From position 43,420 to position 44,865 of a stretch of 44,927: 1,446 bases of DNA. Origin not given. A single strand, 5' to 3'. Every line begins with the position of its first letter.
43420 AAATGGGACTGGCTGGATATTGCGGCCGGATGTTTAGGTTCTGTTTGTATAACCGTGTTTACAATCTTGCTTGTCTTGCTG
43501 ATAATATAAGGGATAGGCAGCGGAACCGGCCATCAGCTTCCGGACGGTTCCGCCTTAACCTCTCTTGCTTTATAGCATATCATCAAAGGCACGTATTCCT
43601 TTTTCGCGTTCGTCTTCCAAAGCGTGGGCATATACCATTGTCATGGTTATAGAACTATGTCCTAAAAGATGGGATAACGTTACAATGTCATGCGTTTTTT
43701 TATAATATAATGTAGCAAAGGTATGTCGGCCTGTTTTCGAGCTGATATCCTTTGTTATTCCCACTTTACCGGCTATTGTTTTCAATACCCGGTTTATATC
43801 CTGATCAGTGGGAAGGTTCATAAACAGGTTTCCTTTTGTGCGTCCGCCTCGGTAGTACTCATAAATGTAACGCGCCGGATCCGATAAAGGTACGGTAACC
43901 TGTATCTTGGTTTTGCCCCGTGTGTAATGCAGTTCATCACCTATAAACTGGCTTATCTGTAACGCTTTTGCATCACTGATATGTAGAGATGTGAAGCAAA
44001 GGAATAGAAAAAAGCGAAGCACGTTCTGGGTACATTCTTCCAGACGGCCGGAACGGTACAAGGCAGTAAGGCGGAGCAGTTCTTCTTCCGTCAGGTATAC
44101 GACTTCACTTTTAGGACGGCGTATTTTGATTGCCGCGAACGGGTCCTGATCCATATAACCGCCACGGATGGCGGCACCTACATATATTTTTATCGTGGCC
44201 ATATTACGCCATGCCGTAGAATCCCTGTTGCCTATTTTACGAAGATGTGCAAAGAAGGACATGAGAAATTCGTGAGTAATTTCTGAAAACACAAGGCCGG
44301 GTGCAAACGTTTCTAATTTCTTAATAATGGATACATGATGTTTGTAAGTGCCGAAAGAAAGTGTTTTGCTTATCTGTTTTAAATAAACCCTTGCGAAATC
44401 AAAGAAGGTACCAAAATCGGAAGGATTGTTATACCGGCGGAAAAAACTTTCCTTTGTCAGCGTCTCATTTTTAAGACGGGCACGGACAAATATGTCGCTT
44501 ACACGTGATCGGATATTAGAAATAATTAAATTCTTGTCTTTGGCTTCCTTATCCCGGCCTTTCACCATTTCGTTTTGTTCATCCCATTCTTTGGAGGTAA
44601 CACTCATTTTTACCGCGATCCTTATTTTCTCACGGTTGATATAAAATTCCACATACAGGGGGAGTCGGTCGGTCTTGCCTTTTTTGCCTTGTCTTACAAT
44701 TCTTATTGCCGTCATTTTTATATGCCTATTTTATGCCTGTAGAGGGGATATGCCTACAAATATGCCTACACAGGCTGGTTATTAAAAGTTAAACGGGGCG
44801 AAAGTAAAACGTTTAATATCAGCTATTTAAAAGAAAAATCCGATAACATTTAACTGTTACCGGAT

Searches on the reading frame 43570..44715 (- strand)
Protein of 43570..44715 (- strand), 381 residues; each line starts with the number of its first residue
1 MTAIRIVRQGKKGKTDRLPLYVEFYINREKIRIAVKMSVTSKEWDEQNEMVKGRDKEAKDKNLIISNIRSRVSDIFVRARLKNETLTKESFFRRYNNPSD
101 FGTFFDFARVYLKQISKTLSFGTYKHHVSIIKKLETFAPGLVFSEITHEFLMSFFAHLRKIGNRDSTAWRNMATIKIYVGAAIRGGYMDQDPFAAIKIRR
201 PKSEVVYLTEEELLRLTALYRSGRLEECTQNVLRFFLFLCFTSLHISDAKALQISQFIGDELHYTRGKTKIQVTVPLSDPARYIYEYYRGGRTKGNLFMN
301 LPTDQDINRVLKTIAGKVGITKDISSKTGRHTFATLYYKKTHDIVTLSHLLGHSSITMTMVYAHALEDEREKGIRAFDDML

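Call 26: search_protein_families(library=pfam, proteins=[window:43570-44715:-], max_evalue=0.05)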
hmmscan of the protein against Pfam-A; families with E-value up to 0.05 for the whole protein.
window:43570-44715:- (381 aa): 4 families
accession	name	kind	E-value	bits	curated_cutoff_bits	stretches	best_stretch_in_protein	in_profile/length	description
PF00589.27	Phage_integrase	-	1.5e-18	67.6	27.1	1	207-367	2-170/172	Phage integrase family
PF13102.12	Phage_int_SAM_5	-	2.3e-17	63.6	22.3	1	103-198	1-98/98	Phage integrase SAM-like domain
PF17293.8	Arm-DNA-bind_5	-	1.2e-13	51.9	22.6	1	8-89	4-84/87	Arm DNA-binding domain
PF20694.2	TRADD-like_N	-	0.016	15.5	23.7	0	210-233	40-64/69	TRADD-like N-terminal domain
